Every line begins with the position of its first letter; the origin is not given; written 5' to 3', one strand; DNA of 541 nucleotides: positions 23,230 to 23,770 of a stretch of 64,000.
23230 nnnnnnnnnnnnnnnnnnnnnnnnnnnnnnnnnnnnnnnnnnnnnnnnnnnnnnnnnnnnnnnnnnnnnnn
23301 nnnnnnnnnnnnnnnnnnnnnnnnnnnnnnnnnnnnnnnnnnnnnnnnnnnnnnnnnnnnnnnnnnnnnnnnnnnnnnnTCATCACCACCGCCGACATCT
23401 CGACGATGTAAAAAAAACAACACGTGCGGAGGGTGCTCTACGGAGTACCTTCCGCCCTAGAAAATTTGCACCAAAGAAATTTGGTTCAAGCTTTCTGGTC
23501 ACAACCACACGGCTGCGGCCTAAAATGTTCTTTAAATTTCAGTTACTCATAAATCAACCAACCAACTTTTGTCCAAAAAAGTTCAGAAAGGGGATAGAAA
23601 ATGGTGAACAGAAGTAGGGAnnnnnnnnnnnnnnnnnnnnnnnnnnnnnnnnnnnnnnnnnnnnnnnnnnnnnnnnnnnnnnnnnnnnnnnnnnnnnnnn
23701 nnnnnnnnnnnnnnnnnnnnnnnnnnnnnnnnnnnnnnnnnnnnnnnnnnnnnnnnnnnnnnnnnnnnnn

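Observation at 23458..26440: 24-bp palindrome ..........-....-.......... inside a conserved about 60-bp module, repeated three times upstream of the ADP-ribosylglycohydrolase, nadD-nadK fusion and pncB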

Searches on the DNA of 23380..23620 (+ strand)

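Call 5: search_rna_families(source=window, start=23380, end=23620, threshold=evalue, max_evalue=10, show_alignments=3)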
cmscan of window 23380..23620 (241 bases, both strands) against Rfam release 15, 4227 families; matches with E-value up to 10: 2.
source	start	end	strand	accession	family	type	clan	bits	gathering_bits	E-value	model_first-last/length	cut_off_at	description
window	23422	23538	+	RF02821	V_IGR5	Gene; sRNA;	-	14.7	75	7.6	1-114/114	no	Vibrio RNA IGR5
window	23539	23604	+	RF02444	SpR10_sRNA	Gene; sRNA;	-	13.5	50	2.5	1-47/47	no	Streptococcus sRNA SpR10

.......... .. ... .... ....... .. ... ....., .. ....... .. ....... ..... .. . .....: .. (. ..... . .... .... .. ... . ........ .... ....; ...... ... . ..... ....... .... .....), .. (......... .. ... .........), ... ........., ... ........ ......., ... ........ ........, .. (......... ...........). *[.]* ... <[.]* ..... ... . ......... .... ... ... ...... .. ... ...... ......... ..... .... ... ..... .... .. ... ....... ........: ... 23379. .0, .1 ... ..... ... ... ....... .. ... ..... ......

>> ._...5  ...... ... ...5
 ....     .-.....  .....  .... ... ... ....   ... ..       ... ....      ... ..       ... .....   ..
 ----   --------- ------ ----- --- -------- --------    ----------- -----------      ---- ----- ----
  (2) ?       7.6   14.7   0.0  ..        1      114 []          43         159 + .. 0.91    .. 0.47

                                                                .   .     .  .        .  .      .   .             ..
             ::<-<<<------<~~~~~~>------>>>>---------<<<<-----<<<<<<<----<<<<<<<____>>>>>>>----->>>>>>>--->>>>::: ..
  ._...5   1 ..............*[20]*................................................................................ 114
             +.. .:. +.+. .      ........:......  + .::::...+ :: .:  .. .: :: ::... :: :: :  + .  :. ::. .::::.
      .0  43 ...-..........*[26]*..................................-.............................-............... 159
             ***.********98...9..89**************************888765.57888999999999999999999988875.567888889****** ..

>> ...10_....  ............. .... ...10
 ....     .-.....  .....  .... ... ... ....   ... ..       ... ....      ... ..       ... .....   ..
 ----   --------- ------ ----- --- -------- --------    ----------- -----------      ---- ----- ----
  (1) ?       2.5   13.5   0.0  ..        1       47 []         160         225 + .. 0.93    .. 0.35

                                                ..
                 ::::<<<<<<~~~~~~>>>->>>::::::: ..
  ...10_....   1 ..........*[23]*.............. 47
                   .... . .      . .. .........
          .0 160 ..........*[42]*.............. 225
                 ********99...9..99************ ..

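Call 44: build_rna_model(alignment_id=A9, structure=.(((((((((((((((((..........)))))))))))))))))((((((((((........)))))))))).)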
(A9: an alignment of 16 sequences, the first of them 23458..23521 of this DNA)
Model R2 built from alignment A9 (16 sequences, 74 columns); structure: as given.
model positions 64; base pairs 27; branch points 1; effective number of sequences 13.31; information 0.875 bits per position. Calibrated on 0.2 Mb of random sequence (short: E-values are rough).
structure used (alignment columns):
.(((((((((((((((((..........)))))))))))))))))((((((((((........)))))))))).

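Call 45: search_with_rna_model(model_id=R2, sources=[window, L008, L009, L011, L013, L014, L015, L016, L018, L019, L020, L021, L023, L024, L025, L026, L027, L028, L029, L030, L031, L032, L033, L034, L035, L036, L037, L038, L039, L040, L041, L042, L043, L044, L045, L046, L047, L048, L049, L050, L051, L052, L053, L054, L055, L056, L057, L058, L059, L060, L061, L062, L063, L064, L065, L066, L067, L068, L069, L070, L071, L072, L073, L074, L075, L076, L077, L078, L079, L080, L081, L082, L083, L084, L085, L086, L087, L088, L089, L090, L091, L092], max_evalue=5)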
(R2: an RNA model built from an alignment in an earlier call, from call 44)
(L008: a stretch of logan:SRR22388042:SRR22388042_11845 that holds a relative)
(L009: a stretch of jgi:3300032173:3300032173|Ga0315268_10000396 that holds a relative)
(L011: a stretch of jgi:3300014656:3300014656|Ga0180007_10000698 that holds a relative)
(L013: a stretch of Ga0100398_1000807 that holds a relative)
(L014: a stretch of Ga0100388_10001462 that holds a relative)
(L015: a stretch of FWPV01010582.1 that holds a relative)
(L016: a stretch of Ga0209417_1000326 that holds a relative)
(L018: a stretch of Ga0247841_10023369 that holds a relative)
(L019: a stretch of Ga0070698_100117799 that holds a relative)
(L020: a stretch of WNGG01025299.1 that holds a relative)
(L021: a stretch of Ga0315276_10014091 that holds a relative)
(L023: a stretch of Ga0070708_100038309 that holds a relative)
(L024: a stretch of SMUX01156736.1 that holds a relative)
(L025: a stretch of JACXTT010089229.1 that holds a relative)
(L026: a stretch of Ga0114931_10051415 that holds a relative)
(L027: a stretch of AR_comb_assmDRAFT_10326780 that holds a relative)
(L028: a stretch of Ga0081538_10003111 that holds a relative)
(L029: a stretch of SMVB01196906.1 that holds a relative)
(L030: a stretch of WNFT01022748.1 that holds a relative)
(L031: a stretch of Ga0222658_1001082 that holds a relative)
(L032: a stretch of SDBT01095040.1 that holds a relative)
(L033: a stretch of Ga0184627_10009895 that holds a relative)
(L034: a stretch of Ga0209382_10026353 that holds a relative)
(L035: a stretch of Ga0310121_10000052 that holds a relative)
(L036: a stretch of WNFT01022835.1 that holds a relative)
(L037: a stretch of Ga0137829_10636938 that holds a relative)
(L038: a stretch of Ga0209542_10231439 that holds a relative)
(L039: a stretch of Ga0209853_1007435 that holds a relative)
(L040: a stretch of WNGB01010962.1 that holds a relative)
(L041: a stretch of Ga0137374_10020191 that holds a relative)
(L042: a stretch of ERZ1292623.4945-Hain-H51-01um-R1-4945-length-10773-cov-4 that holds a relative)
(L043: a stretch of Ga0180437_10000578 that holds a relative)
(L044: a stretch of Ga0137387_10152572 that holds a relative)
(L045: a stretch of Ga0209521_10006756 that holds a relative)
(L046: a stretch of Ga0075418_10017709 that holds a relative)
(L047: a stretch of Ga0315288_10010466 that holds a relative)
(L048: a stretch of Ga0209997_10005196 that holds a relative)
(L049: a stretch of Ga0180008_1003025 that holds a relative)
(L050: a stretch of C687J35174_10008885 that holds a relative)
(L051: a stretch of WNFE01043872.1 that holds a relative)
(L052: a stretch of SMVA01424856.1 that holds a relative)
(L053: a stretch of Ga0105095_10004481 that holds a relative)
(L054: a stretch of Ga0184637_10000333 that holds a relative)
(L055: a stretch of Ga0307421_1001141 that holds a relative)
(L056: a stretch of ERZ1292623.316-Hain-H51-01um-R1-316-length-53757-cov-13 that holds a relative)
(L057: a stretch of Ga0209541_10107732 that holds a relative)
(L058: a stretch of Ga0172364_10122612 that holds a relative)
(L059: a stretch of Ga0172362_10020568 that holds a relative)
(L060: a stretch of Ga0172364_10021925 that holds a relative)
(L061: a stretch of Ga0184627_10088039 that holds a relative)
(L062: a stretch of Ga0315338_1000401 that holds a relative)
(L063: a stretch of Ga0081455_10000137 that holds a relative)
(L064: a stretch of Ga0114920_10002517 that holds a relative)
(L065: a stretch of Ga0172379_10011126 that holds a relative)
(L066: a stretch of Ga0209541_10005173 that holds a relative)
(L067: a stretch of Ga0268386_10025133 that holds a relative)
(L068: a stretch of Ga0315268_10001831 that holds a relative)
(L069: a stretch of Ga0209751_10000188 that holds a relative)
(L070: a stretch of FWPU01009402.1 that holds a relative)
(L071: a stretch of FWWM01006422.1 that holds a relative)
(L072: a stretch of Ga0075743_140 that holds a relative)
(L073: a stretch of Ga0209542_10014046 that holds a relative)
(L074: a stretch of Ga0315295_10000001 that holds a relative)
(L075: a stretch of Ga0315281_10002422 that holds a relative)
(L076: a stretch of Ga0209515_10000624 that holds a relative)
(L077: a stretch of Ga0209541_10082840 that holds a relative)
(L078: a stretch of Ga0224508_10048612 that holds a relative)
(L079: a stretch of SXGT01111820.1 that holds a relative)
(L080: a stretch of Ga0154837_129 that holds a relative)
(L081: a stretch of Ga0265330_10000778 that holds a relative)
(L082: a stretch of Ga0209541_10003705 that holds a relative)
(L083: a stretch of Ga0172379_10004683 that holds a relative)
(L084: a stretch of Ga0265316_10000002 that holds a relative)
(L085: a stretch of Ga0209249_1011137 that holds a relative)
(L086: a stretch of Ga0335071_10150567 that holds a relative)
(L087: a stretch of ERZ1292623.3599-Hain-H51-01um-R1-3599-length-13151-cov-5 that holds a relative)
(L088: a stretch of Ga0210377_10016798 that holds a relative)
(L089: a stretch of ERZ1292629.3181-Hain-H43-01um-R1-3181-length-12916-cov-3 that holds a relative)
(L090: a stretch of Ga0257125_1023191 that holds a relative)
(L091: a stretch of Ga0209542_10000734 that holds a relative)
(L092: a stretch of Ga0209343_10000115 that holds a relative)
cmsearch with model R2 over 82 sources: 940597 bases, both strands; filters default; matches with E-value up to 5: 41.
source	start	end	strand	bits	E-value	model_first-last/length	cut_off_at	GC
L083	9861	9925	+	73.5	2.3e-11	1-64/64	no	0.32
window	26380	26441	+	71.2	6.3e-11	1-64/64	no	0.42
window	23458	23521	+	68.3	2.3e-10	1-64/64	no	0.45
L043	7308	7368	+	68.2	2.5e-10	1-64/64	no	0.21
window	24749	24810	+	67.4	3.6e-10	1-64/64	no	0.34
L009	4430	4495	+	66.5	5.4e-10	1-64/64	no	0.33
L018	4435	4496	+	66.2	6.2e-10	1-64/64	no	0.31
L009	6308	6370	+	65.9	7.1e-10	1-64/64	no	0.35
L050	9098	9160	+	64.8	1.2e-09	1-64/64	no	0.38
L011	5734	5795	+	63.4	2.2e-09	1-64/64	no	0.39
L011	4380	4453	+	63.4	2.3e-09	1-64/64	no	0.3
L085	110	176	+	61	6.6e-09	1-64/64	no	0.28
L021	2815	2875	+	60.1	1e-08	1-64/64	no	0.36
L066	6212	6274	+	58.7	1.9e-08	1-64/64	no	0.37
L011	7335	7396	+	49.9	1.1e-06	1-64/64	no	0.29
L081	405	467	+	37.9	0.00025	1-64/64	no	0.6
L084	9881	9943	+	37.9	0.00025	1-64/64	no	0.6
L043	8693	8766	+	31.1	0.0057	1-64/64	no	0.32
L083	9854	9900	-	30.3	0.0082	1-64/64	no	0.21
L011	5722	5771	-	30.2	0.0084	1-64/64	no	0.3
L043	7309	7344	-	29.1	0.014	2-39/64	no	0.14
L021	2804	2853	-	28.9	0.016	1-64/64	no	0.32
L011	4370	4425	-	26.7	0.043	1-64/64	no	0.27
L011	7331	7375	-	25.5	0.073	1-64/64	no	0.27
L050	9081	9136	-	25.2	0.085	1-64/64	no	0.34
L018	4419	4473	-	23.5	0.18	1-64/64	no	0.36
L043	8742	8797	-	23.5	0.18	1-64/64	no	0.2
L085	94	149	-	23.4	0.19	1-64/64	no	0.2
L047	11618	11674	-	23.3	0.2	1-64/64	no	0.39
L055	2248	2303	+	22.8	0.25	1-64/64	no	0.41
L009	4420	4469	-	21.6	0.43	1-64/64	no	0.3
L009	6303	6347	-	21.1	0.55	1-64/64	no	0.31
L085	3928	3973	+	19.8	0.97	1-64/64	no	0.39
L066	6203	6249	-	19.6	1.1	1-64/64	no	0.26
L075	12711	12763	+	17.7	2.6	1-64/64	no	0.28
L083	4707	4770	-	16.9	3.7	1-64/64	no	0.23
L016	6402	6449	+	16.6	4.2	1-64/64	no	0.17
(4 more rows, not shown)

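Call 49: search_with_rna_model(model_id=R2, sources=[window, L009, L011, L043, L083, L085, L018, L066, L050, L021, L081], max_evalue=0.0015, make_alignment=true)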
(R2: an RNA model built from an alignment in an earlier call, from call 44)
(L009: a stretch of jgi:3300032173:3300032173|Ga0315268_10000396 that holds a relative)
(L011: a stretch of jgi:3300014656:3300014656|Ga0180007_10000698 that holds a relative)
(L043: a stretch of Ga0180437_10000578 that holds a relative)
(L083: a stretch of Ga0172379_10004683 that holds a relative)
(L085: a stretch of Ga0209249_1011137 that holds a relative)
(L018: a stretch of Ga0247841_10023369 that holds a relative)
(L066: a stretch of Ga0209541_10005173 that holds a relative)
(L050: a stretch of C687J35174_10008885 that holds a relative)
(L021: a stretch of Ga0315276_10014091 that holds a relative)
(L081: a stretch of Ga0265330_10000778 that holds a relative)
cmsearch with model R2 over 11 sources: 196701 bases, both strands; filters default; matches with E-value up to 0.0015: 18.
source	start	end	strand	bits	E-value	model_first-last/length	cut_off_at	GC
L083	9861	9925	+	73.5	4.7e-12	1-64/64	no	0.32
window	26380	26441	+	71.2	1.3e-11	1-64/64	no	0.42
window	23458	23521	+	68.3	4.9e-11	1-64/64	no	0.45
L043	7308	7368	+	68.2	5.3e-11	1-64/64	no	0.21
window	24749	24810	+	67.4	7.5e-11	1-64/64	no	0.34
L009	4430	4495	+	66.5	1.1e-10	1-64/64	no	0.33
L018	4435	4496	+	66.2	1.3e-10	1-64/64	no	0.31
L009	6308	6370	+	65.9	1.5e-10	1-64/64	no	0.35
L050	9098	9160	+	64.8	2.4e-10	1-64/64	no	0.38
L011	5734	5795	+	63.4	4.6e-10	1-64/64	no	0.39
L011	4380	4453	+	63.4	4.7e-10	1-64/64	no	0.3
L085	110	176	+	61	1.4e-09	1-64/64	no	0.28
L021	2815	2875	+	60.1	2.1e-09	1-64/64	no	0.36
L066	6212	6274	+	58.7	4e-09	1-64/64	no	0.37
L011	7335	7396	+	49.9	2.2e-07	1-64/64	no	0.29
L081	405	467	+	37.9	5.3e-05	1-64/64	no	0.6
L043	8693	8766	+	31.1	0.0012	1-64/64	no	0.32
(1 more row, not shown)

Alignment A10: 18 matches aligned to the model, 93 columns, each read 5' to 3' on its own strand. Consensus structure (alignment columns), stored with it:
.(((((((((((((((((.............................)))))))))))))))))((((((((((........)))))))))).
